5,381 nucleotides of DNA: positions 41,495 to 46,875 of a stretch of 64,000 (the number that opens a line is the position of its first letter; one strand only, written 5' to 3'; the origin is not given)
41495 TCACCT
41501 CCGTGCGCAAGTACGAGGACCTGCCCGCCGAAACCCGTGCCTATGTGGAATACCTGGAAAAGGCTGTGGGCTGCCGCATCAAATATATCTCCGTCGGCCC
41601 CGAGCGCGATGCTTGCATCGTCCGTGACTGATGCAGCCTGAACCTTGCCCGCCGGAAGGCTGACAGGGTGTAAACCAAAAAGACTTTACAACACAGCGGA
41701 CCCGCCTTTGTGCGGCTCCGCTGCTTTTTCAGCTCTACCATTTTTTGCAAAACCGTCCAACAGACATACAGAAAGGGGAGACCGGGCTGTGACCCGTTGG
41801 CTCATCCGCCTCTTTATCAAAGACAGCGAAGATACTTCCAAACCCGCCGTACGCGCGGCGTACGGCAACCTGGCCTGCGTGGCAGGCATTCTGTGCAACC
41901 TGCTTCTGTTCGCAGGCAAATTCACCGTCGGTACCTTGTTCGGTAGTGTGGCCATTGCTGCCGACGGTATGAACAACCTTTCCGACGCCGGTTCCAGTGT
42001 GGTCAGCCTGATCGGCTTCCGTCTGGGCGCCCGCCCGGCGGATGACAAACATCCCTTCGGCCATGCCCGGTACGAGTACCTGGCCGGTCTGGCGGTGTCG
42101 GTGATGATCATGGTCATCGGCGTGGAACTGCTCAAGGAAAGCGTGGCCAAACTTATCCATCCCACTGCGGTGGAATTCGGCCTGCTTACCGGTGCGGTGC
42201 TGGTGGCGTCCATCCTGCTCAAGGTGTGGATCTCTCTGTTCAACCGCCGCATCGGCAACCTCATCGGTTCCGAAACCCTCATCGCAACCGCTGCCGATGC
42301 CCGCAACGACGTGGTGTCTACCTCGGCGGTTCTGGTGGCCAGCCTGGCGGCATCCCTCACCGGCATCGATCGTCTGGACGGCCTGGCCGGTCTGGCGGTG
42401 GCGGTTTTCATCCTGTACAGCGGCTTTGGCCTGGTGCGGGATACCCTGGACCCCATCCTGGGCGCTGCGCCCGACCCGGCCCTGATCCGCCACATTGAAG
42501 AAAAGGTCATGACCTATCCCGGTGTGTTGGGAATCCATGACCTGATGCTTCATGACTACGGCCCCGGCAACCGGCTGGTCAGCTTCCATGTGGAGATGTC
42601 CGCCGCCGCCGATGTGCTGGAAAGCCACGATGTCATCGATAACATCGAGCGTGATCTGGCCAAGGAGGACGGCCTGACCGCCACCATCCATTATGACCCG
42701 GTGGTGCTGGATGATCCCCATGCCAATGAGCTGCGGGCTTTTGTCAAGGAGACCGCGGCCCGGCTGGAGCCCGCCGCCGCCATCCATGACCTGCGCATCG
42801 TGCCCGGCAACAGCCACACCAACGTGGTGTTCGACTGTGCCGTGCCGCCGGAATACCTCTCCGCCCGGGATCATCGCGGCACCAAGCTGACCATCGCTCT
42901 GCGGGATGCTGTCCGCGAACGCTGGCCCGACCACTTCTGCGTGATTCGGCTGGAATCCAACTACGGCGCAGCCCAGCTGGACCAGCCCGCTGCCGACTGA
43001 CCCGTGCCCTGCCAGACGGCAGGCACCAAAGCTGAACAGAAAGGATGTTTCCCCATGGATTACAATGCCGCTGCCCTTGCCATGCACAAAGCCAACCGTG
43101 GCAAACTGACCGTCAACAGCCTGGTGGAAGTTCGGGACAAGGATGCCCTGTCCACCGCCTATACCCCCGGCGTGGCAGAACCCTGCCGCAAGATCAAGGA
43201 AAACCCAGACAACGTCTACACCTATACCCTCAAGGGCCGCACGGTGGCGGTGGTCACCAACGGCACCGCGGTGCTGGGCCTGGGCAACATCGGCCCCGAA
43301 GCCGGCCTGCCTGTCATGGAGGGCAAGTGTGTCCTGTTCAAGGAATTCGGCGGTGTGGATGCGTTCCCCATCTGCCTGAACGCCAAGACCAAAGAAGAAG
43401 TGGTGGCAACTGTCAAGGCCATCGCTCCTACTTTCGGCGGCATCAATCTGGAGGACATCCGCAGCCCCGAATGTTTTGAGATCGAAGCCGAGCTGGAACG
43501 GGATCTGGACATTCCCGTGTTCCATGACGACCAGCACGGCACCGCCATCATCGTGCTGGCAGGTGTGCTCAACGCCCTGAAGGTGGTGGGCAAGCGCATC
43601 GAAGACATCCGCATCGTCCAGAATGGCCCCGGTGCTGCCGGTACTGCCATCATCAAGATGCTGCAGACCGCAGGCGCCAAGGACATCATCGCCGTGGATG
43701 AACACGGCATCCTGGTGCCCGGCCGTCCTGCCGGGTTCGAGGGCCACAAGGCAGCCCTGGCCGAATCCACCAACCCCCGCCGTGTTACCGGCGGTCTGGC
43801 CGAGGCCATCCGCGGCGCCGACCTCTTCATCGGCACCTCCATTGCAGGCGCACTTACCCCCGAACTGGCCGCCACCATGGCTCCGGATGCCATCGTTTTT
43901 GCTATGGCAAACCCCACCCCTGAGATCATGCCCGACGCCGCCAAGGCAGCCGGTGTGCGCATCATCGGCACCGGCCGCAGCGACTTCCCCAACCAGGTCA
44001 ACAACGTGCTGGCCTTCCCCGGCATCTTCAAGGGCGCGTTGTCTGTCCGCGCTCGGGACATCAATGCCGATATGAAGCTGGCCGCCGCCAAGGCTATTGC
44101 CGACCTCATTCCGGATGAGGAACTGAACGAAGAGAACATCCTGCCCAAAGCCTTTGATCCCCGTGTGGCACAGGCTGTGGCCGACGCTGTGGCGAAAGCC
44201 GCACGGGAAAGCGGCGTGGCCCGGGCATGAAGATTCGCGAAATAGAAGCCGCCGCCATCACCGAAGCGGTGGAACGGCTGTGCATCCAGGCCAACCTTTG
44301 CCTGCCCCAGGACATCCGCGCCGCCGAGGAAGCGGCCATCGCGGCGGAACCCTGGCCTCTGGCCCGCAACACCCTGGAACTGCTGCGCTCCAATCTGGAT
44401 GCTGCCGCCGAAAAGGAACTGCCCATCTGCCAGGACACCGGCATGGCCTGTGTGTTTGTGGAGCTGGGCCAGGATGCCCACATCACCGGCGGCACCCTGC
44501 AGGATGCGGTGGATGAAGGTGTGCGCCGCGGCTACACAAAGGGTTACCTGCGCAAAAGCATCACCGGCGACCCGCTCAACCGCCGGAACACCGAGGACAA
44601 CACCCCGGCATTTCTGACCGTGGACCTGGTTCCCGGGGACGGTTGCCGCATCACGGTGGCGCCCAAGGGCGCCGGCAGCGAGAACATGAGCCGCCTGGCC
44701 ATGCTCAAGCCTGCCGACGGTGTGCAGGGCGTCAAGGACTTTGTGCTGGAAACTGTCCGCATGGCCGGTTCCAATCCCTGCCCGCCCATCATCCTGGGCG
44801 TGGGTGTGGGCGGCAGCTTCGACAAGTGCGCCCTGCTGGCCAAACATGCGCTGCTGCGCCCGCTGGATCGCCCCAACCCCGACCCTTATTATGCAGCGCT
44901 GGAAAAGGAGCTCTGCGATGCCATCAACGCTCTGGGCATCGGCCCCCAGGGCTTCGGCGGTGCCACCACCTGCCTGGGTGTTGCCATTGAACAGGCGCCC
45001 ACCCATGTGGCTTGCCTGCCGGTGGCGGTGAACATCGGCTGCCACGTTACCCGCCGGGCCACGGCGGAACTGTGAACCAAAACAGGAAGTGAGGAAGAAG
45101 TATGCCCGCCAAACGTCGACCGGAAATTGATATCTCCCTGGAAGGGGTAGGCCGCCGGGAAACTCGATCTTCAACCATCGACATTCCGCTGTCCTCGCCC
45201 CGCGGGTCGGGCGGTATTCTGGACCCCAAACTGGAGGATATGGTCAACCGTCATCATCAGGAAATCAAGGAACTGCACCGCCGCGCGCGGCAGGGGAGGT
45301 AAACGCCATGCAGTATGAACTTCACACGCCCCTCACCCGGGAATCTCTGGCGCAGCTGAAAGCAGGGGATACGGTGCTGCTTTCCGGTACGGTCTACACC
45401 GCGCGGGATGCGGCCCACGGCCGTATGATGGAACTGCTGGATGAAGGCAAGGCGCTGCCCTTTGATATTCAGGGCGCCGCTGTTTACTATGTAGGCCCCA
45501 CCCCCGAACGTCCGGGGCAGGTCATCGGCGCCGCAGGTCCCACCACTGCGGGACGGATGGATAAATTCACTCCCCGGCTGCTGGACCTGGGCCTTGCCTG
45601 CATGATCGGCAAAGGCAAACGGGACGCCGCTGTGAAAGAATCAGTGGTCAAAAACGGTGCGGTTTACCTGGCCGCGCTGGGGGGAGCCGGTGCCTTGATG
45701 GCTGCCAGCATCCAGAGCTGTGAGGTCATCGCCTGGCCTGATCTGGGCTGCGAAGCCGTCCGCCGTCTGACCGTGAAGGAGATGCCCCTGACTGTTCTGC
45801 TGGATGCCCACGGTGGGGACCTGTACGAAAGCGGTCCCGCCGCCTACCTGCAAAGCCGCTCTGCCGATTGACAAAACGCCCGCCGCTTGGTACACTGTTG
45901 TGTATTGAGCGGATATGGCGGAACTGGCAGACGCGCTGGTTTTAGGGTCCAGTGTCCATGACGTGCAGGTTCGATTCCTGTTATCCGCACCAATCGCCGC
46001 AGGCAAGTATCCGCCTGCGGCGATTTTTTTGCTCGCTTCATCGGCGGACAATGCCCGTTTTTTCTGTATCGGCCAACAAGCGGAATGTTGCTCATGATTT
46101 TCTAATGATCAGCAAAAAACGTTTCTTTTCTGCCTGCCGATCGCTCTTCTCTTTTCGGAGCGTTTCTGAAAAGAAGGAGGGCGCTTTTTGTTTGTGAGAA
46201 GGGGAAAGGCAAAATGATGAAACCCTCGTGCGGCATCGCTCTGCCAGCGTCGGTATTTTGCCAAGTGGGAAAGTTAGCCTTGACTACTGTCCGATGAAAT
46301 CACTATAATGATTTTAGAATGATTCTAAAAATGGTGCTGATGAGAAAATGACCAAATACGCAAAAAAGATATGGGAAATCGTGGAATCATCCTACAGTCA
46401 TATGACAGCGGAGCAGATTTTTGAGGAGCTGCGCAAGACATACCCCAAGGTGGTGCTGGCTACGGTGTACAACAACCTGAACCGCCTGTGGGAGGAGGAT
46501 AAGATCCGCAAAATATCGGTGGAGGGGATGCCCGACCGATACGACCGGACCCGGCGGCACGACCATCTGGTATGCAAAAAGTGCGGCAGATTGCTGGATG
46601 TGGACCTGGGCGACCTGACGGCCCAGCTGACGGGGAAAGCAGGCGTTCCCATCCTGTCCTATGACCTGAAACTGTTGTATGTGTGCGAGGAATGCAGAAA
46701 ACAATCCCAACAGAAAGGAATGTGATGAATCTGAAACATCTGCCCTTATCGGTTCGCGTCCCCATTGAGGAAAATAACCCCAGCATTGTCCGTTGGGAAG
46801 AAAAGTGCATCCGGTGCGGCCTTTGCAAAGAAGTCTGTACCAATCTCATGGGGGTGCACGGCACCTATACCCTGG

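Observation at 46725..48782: Domain architecture of the hydrogenase fusion suggests an intramolecular electron path H-cluster -> FeS -> Rd -> diiron site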

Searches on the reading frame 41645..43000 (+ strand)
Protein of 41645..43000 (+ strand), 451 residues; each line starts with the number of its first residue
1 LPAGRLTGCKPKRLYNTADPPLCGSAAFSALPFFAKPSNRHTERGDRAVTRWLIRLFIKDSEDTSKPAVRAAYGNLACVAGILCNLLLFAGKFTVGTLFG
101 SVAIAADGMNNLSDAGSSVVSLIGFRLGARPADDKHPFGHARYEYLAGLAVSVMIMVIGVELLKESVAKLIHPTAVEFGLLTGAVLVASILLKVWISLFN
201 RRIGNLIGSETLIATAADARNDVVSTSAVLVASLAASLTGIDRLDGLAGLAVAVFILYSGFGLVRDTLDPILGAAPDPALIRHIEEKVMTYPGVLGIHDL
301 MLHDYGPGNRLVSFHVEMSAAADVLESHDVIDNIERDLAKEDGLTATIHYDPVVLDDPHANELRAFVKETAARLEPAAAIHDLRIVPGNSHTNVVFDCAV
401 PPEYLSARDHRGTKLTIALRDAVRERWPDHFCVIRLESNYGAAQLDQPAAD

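Call 20: search_protein_families(library=ncbifam, proteins=[window:41645-43000:+], max_evalue=1e-10)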
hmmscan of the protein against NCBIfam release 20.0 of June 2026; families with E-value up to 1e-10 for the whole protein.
window:41645-43000:+ (451 aa): 10 families
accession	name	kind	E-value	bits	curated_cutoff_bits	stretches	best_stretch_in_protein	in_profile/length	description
TIGR01297.1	CDF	superfamily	4.3e-64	216.5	82.35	1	79-352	6-282/285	cation diffusion facilitator family transporter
NF052621.1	MngEfTpMntE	equivalog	8.9e-42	143.5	500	1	80-352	8-281/293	manganese efflux transporter MntE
NF007064.0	PRK09509.1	equivalog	4.7e-38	130.9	447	1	77-355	13-289/300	CDF family cation-efflux transporter FieF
NF050169.1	CatEfflxFieF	equivalog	2e-33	115.9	420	1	75-353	5-282/282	cation efflux pump FieF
NF052602.1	Zn_efflux_Cdf31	equivalog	2.6e-31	109.1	460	1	81-352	13-289/299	CDF family zinc efflux transporter Cdf31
NF033615.1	CDF_MamM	equivalog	1.3e-30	106.7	350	1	78-341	12-275/290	magnetosome biogenesis CDF transporter MamM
NF033616.1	CDF_MamB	equivalog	3e-27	95.8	350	1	82-342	13-271/284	magnetosome biogenesis CDF transporter MamB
NF002923.0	PRK03557.1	equivalog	1.2e-17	64.2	408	1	94-360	37-301/313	CDF family zinc transporter ZitB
NF040994.1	MamV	equivalog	4e-17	62.3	500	1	92-348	28-281/319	CDF transporter MamV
NF033827.1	CDF_efflux_DmeF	equivalog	4.7e-16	59.1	250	0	87-194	27-132/309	CDF family Co(II)/Ni(II) efflux transporter DmeF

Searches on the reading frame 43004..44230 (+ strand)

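Call 20: search_protein_families(library=ncbifam, proteins=[window:43004-44230:+], max_evalue=1e-10)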
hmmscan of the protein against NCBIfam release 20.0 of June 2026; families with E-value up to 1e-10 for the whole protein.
window:43004-44230:+ (408 aa): 3 families
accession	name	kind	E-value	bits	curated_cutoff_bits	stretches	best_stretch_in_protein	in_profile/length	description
NF009501.0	PRK12861.1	subfamily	9e-112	374.5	1178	1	22-407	9-408/764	NADP-dependent malic enzyme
NF010052.0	PRK13529.1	subfamily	1.8e-30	106.1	326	1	132-407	230-538/564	oxaloacetate-decarboxylating malate dehydrogenase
NF041582.1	malolactic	exception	5.3e-18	64.9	850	1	169-407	247-517/536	malolactic enzyme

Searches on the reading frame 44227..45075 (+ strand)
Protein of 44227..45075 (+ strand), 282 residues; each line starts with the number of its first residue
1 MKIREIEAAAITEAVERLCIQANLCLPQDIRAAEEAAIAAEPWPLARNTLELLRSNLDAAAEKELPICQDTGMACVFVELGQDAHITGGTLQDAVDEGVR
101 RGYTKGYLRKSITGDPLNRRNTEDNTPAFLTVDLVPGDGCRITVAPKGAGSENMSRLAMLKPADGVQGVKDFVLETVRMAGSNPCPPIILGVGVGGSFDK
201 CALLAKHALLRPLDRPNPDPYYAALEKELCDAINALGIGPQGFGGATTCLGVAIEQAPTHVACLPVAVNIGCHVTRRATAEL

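Call 20: search_protein_families(library=ncbifam, proteins=[window:44227-45075:+], max_evalue=1e-10)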
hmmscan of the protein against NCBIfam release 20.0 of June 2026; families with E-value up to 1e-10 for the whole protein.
window:44227-45075:+ (282 aa): 6 families
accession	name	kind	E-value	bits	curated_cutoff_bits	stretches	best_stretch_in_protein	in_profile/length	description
NF004885.0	PRK06246.1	equivalog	5e-118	393.4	276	1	4-281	2-278/279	fumarate hydratase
TIGR00722.1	ttdA_fumA_fumB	subfamily_domain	8.1e-91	304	100.65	1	11-280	1-271/273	hydrolyase, tartrate alpha subunit/fumarate domain protein, Fe-S type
NF006084.0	PRK08230.1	equivalog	3.5e-51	174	365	1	8-280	11-285/303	L(+)-tartrate dehydratase subunit alpha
NF011920.0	PRK15391.1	subfamily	7.3e-19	67.4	1094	1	50-280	88-326/548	class I fumarate hydratase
NF011921.0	PRK15392.1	equivalog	2.5e-18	66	1060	1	50-280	87-325/550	class I fumarate hydratase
NF011919.0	PRK15390.1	equivalog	4.6e-18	64.7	1105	1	50-280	88-326/548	class I fumarate hydratase FumA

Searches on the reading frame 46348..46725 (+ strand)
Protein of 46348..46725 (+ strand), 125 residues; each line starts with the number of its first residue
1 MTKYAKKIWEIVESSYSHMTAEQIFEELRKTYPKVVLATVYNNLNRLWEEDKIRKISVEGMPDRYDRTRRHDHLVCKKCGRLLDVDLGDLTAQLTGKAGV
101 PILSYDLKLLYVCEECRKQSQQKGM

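Call 3: search_protein_families(library=pfam, proteins=[window:46348-46725:+], max_evalue=0.01)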
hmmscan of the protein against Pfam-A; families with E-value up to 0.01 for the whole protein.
window:46348-46725:+ (125 aa): 1 family
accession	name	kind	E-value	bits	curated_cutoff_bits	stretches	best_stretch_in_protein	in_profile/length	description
PF01475.25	FUR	-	6.2e-20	72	23.1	1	2-107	7-118/121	Ferric uptake regulator family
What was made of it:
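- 46348..46725 (+): PerR-like Fur-family regulator gene (125 aa); its TGA stop overlaps the hydR ATG (TGATG). Pfam FUR scores 6.2e-20 (call 3).
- On PerR (Fur-family peroxide sensor): Pfam FUR scores 72 bits against 23.1 (call 3).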

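Call 4: search_protein_families(library=ncbifam, proteins=[window:46348-46725:+], max_evalue=0.001)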
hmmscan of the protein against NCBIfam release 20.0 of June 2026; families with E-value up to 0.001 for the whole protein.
window:46348-46725:+ (125 aa): 9 families
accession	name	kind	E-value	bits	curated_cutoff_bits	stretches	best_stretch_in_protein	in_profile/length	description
NF047406.1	TransRegPerRTherm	equivalog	1.1e-19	70.9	200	1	1-119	6-128/130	manganese-dependent transcriptional regulator PerR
NF052545.1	TransRegPerRClab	equivalog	5.8e-19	68.4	180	1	7-120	21-138/138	transcriptional regulator PerR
NF051891.1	TransRegFurHelico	equivalog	2.5e-14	53.4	200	1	4-119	28-148/148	ferric iron uptake transcriptional regulator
NF051892.1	TransRegFurBacil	equivalog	6.3e-14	52.3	220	1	11-121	30-148/149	ferric iron uptake transcriptional regulator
NF045678.1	TransRegIrrA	equivalog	1.8e-13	50.6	150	1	12-93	32-114/138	iron response transcriptional regulator IrrA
NF045677.1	FeRespRegIrr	equivalog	2.1e-12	47.3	170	1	11-90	22-102/127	Fur family transcriptional regulator Irr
NF006999.0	PRK09462.1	equivalog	1.3e-09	37.8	146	1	7-116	21-138/148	ferric iron uptake transcriptional regulator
NF047462.1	FUR_perox_PerRA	exception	3.6e-08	34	200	1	11-89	29-108/142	peroxide-responsive transcriptional repressor PerRA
NF047461.1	FUR_perox_PerRB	exception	5.4e-05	23.1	250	1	13-90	40-119/143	peroxide-responsive transcriptional repressor PerRB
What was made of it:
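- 46348..46725 (+): The best NCBIfam hits are PerR models, but they fall below their equivalog cut-offs (call 4).
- On PerR (Fur-family peroxide sensor): They still rank above the Fur, Zur and Irr models (call 4).
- The regulator scores below the NCBIfam PerR equivalog cut-offs (70.9 against 200; call 4).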

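Call 41: search_solved_structures(query=window:46348-46722:+, max_evalue=0.001, show_alignments=3)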
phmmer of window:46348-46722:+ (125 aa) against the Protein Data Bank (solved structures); distinct sequences matched with E-value up to 0.001: 21.
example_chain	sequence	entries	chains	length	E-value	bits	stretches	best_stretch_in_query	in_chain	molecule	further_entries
2fe3_A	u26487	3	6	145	3.5e-14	56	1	7-120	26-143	Peroxide operon regulator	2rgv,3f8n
4ets_A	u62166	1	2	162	4.4e-12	49.2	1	7-120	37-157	Ferric uptake regulation protein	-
6d57_A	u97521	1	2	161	4.4e-12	49.2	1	7-120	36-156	Ferric uptake regulation protein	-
4i7h_A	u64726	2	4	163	4.8e-12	49.1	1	6-121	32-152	peroxide stress sensing regulator | Peroxide stress regulator PerR, FUR family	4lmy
6dk4_A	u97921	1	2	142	5.1e-12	49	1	15-90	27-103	Ferric uptake regulation protein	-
2xig_A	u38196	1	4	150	7.3e-11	45.3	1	5-119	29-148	FERRIC UPTAKE REGULATION PROTEIN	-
8j6w_A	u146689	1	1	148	8.2e-10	41.9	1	7-118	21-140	Ferric uptake regulation protein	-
9ire_A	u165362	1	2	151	8.1e-09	38.7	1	11-119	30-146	Ferric uptake regulation protein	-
5nbc_A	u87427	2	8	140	1.1e-08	38.3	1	14-118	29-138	Ferric uptake regulation protein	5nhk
2o03_A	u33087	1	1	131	4.2e-08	36.4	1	8-117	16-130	probable Zinc uptake regulation protein FurB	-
3eyy_A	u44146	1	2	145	6.9e-08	35.7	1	9-117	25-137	Putative iron uptake regulatory protein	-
2w57_A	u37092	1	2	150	1e-07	35.1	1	7-110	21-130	FERRIC UPTAKE REGULATION PROTEIN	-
5nl9_A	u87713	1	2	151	9.9e-07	32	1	12-89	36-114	Transcriptional regulator (FUR family)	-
4ray_A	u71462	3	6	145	4.3e-05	26.7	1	2-109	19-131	DNA-binding transcriptional dual regulator of siderophore biosynthesis and transport(Fur f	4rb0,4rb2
4raz_A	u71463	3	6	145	6.4e-05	26.1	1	5-109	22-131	DNA-binding transcriptional dual regulator of siderophore biosynthesis and transport(Fur f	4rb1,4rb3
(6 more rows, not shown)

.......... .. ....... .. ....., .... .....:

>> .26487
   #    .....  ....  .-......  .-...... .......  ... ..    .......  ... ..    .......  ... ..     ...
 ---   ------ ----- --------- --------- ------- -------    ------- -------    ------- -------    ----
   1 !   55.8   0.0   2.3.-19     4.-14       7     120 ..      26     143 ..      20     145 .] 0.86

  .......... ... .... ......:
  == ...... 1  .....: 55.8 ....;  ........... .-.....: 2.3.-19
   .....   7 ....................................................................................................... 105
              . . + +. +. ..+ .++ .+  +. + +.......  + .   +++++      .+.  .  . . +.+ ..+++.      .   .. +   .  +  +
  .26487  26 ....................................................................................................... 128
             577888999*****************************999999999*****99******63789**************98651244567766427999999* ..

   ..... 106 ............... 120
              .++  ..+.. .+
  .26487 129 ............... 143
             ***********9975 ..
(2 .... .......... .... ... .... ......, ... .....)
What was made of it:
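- It keeps all BsPerR metal ligands, including the Asp104 position (call 41).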
